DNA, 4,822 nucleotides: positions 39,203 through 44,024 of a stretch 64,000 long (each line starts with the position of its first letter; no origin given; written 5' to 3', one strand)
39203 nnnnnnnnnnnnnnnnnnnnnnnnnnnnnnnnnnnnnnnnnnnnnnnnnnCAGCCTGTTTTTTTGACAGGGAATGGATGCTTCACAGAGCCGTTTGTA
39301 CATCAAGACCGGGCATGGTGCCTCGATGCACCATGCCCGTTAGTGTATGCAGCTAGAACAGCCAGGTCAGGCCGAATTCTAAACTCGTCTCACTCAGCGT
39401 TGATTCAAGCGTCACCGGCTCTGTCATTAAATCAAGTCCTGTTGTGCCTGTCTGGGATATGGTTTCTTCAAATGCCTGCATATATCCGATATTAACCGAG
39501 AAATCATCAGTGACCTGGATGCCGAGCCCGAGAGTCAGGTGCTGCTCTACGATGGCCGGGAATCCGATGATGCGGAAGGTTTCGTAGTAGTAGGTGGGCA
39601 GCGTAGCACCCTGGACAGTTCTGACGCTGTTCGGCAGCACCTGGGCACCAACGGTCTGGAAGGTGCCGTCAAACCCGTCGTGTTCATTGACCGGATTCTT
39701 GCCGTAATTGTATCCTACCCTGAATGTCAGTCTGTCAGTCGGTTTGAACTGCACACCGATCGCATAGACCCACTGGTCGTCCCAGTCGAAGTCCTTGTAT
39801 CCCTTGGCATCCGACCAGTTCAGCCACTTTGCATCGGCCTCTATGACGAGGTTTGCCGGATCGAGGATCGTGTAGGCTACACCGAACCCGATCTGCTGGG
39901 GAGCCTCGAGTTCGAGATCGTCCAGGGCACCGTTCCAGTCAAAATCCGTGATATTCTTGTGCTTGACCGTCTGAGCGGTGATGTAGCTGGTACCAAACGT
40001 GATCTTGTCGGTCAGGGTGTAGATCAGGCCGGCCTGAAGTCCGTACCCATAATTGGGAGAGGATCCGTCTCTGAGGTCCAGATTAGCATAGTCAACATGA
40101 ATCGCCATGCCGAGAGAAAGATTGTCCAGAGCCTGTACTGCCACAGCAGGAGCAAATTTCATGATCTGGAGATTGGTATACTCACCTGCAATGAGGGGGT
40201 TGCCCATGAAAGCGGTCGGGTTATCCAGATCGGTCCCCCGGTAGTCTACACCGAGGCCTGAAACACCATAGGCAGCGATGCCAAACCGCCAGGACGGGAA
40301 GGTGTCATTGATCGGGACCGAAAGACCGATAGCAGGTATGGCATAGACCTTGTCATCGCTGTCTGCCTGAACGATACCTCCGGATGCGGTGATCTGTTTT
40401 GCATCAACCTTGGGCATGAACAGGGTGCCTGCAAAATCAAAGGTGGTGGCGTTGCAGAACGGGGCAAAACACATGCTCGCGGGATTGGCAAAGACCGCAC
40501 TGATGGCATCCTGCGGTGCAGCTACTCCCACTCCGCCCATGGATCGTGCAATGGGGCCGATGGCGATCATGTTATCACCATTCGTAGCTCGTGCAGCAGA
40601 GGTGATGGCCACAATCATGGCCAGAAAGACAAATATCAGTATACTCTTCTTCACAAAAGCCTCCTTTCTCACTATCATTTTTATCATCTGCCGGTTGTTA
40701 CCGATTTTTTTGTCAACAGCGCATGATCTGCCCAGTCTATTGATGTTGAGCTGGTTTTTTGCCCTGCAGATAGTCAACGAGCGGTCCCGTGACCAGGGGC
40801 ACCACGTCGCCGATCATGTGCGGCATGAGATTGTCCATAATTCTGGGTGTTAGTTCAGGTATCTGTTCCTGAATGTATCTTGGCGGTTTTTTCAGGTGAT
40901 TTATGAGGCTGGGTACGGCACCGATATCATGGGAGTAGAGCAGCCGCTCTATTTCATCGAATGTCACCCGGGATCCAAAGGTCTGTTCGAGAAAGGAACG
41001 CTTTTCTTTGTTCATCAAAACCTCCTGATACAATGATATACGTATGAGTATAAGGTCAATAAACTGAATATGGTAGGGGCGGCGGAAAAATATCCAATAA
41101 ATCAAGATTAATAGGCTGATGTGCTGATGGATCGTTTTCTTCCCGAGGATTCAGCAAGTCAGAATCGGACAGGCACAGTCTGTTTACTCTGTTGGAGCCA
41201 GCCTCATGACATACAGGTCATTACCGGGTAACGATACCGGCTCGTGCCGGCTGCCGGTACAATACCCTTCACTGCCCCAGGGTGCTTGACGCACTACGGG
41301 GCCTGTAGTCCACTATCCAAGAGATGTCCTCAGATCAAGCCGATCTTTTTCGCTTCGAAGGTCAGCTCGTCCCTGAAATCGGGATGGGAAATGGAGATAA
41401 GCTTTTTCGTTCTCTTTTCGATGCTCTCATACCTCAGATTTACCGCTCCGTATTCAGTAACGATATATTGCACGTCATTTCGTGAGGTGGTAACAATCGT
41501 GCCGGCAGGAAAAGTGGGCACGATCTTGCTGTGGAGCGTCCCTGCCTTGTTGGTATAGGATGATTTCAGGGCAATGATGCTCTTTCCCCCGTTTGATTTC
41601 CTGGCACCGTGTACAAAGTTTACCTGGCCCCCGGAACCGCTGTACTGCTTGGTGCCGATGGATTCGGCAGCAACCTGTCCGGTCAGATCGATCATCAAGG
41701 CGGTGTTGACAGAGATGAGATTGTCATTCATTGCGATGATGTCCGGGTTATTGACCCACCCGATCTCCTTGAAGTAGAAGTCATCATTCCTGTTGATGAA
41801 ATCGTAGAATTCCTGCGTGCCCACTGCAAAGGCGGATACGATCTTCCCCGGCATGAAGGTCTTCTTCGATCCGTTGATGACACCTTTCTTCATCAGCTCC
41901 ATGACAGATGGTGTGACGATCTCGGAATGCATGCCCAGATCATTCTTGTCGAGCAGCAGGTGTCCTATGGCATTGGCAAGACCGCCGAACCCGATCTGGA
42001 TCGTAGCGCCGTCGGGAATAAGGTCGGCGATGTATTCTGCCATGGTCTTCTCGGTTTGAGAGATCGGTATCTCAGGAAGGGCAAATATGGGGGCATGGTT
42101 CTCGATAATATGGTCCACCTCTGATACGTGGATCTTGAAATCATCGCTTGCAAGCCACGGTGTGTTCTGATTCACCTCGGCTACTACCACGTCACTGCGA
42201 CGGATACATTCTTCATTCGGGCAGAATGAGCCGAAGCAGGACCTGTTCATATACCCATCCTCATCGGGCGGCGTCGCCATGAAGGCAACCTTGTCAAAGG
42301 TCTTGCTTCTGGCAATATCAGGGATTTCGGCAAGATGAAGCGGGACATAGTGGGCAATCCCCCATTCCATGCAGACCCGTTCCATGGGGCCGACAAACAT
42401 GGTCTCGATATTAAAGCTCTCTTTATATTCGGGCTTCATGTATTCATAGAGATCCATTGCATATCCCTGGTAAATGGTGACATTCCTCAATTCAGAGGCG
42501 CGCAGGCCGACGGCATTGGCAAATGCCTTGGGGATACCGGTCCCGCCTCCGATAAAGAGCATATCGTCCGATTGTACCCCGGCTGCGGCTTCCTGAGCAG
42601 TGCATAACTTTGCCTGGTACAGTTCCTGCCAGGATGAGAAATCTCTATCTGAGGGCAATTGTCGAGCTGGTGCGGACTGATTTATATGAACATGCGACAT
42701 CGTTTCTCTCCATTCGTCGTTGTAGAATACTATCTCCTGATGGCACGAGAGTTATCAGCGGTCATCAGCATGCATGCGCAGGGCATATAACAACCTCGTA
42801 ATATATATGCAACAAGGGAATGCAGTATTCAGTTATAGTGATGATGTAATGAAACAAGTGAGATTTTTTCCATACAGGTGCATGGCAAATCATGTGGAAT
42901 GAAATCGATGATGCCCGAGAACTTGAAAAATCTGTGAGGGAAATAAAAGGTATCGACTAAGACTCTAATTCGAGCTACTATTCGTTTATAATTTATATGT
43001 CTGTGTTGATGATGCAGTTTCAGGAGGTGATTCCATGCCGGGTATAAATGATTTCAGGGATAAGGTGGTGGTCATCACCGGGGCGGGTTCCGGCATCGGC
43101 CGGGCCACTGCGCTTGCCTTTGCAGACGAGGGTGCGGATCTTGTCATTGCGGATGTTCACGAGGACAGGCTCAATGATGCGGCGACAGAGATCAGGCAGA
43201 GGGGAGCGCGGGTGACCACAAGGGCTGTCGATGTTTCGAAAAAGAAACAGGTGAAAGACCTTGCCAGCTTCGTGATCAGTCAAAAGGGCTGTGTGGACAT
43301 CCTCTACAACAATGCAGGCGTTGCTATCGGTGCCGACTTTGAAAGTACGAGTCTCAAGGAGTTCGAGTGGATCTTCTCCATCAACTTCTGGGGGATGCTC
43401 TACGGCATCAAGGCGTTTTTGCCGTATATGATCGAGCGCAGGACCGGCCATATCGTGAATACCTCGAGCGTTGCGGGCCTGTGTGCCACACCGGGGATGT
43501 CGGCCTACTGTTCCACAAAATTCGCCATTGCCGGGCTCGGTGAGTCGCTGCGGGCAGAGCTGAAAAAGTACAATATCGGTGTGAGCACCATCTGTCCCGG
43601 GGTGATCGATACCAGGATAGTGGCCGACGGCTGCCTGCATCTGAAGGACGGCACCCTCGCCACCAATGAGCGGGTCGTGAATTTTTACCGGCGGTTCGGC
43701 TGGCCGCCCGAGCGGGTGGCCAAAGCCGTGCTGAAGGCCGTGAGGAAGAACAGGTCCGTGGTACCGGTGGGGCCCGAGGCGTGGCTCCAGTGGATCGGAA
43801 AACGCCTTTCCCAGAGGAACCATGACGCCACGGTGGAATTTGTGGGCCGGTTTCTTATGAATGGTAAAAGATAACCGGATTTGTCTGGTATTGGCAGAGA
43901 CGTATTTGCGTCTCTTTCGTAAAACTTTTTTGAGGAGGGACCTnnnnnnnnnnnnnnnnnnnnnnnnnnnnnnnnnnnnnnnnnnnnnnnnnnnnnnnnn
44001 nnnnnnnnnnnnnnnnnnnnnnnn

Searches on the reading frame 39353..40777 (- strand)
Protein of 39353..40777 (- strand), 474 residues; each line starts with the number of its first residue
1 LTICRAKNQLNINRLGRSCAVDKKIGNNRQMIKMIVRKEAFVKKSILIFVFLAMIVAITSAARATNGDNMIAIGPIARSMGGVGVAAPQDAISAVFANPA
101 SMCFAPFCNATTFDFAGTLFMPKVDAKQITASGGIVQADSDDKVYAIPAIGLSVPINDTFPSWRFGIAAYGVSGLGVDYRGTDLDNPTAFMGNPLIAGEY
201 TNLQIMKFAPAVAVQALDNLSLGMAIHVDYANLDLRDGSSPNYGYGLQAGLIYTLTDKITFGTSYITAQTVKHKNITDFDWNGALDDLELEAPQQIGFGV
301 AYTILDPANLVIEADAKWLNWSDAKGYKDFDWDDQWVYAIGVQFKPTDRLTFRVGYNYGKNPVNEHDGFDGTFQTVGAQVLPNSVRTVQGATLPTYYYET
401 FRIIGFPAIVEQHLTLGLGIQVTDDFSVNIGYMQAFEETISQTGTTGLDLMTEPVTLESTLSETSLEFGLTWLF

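Call 3: search_protein_families(library=pfam, proteins=[window:39353-40777:-])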
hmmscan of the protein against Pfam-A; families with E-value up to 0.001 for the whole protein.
window:39353-40777:- (474 aa): 3 families
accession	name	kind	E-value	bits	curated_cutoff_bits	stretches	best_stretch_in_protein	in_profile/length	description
PF03349.22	Toluene_X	-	1.9e-20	73.2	29.7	2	69-235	17-169/421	Outer membrane protein transport protein (OMPP1/FadL/TodX)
PF13505.12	OMP_b-brl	-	3.8e-08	34.1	28.7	1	209-363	6-155/175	Outer membrane protein beta-barrel domain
PF10677.15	DUF2490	-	4.3e-08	33.5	29.8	0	327-369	28-75/186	Protein of unknown function (DUF2490)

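Call 45: search_protein_families(library=ncbifam, proteins=[window:39353-40777:-])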
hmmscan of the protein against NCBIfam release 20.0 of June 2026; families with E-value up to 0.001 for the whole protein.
window:39353-40777:- (474 aa): 3 families
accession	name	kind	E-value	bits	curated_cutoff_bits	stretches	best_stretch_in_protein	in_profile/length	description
NF033709.1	PorV_fam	subfamily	9.9e-10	38.5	90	1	213-366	117-286/326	PorV/PorQ family protein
NF050080.1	pilus_FilD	exception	1.1e-06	27.2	970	0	331-360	430-459/549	putative pilus system OmpP1/FadL family transporter FilD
NF007988.0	PRK10716.1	equivalog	3.5e-05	22.6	585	1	45-233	5-178/435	long-chain fatty acid transporter FadL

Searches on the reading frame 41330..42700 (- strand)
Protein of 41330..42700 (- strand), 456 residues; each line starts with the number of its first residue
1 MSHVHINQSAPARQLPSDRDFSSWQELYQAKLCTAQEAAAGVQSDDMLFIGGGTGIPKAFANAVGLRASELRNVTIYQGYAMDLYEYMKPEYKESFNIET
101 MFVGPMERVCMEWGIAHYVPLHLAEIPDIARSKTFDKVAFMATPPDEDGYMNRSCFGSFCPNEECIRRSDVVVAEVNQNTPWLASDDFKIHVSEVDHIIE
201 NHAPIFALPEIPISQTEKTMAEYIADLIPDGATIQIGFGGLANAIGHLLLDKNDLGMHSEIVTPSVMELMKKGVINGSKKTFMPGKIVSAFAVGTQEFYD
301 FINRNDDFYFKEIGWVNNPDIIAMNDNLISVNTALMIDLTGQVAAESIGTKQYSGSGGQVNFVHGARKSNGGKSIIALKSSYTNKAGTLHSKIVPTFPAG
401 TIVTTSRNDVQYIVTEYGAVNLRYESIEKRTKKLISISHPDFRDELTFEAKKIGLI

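Call 3: search_protein_families(library=pfam, proteins=[window:41330-42700:-])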
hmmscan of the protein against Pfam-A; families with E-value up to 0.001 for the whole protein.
window:41330-42700:- (456 aa): 3 families
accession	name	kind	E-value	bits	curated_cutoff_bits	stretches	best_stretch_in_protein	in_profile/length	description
PF13336.12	AcetylCoA_hyd_C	-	1.3e-59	201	23.7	1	294-449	1-153/154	Acetyl-CoA hydrolase/transferase C-terminal domain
PF02550.21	AcetylCoA_hydro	-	4.2e-14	53.4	24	1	25-205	2-193/198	Acetyl-CoA hydrolase/transferase N-terminal domain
PF01144.29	CoA_trans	-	0.00085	19.2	23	0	219-252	3-39/217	Coenzyme A transferase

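Call 4: search_protein_families(library=ncbifam, proteins=[window:41330-42700:-])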
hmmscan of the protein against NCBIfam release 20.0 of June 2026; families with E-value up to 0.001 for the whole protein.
window:41330-42700:- (456 aa): 6 families
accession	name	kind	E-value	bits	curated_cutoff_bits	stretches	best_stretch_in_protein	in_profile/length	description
TIGR03948.1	butyr_acet_CoA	equivalog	1.3e-98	330.7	674.8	1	24-453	2-437/445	butyryl-CoA:acetate CoA-transferase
TIGR03458.1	YgfH_subfam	subfamily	2e-22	79.5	658.7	1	231-447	252-456/489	succinate CoA transferase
NF053666.1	BtrAceCoATfers1341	equivalog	2.7e-21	76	740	1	229-446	248-455/492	butyryl-CoA:acetate CoA transferase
NF053853.1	ScActCoATferScpC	equivalog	2.9e-19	69.1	500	1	232-447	257-460/493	succinyl-CoA:acetate CoA-transferase ScpC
TIGR02428.1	pcaJ_scoB_fam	subfamily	2.6e-05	23.7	243.55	0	330-425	98-181/207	3-oxoacid CoA-transferase subunit B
NF008154.0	PRK10906.1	equivalog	0.00021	20.7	331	0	215-259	76-120/252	DeoR/GlpR family transcriptional regulator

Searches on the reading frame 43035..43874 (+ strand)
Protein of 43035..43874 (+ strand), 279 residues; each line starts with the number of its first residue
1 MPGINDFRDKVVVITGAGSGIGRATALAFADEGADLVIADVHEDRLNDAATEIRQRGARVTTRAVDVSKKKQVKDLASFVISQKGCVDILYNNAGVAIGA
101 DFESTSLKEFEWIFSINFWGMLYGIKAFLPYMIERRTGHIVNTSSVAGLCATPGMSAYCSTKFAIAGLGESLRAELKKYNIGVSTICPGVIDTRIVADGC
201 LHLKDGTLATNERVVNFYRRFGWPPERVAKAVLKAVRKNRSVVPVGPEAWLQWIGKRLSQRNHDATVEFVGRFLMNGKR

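Call 3: search_protein_families(library=pfam, proteins=[window:43035-43874:+])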
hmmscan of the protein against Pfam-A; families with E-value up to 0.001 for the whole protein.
window:43035-43874:+ (279 aa): 5 families
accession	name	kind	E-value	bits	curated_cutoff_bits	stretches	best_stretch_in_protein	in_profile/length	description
PF00106.31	adh_short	-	4.4e-57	193.2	26.6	1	10-197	1-188/195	short chain dehydrogenase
PF13561.12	adh_short_C2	-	3.9e-41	141.6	27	1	16-233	1-214/236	Enoyl-(Acyl carrier protein) reductase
PF08659.16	KR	-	2.5e-12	47.5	22.6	1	12-172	3-163/180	KR domain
PF02737.24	3HCDH_N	-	0.00024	21.5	22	1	12-108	2-93/180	3-hydroxyacyl-CoA dehydrogenase, NAD binding domain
PF03435.24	Sacchrp_dh_NADP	-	0.00079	20.2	25.1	0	12-76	1-65/129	Saccharopine dehydrogenase NADP binding domain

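Call 4: search_protein_families(library=ncbifam, proteins=[window:43035-43874:+])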
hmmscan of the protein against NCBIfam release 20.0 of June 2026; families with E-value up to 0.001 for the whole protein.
window:43035-43874:+ (279 aa): 221 families (the best 25 are shown)
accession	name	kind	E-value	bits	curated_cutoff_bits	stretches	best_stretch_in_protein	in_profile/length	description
NF004514.1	PRK05855.1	equivalog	1.8e-79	267.9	455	1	5-260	309-567/578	SDR family oxidoreductase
NF005881.0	PRK07832.1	equivalog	1.1e-61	208.6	296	1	4-261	4-263/287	SDR family oxidoreductase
NF004825.0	PRK06181.1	equivalog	6.9e-59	199.3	215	1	6-264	3-256/268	SDR family oxidoreductase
NF004843.0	PRK06194.1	equivalog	9e-58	196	308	1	4-196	1-196/295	hypothetical protein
NF005495.0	PRK07109.1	subfamily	3.8e-56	190.8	264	1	6-268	5-260/334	SDR family oxidoreductase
NF004196.0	PRK05650.1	equivalog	8.9e-55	185.7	297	1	10-241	3-230/272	SDR family oxidoreductase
NF005878.0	PRK07825.1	subfamily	9.9e-54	182.6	287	1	6-249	6-230/278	short chain dehydrogenase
NF006123.0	PRK08267.1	equivalog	2.2e-51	174.6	261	1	10-250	3-235/261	SDR family oxidoreductase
NF005806.0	PRK07666.1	equivalog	2.8e-50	170.8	286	1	6-203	4-201/239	3-ketoacyl-ACP reductase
NF004818.0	PRK06172.1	equivalog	1.5e-49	168.6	336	1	6-233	4-229/253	SDR family oxidoreductase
NF004791.0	PRK06138.1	equivalog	4.4e-49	167.1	312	1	7-233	3-228/252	SDR family oxidoreductase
NF004792.0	PRK06139.1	equivalog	3.8e-48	164.2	308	1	7-262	6-253/327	SDR family oxidoreductase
NF005559.1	PRK07231.1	subfamily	6.1e-48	163.5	215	1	7-232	2-225/249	glucose 1-dehydrogenase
NF004198.0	PRK05653.1-3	equivalog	9.2e-47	159.6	296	1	8-198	6-196/248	3-oxoacyl-ACP reductase FabG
NF005672.0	PRK07454.1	equivalog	1e-46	159.1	234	1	10-196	7-193/241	SDR family oxidoreductase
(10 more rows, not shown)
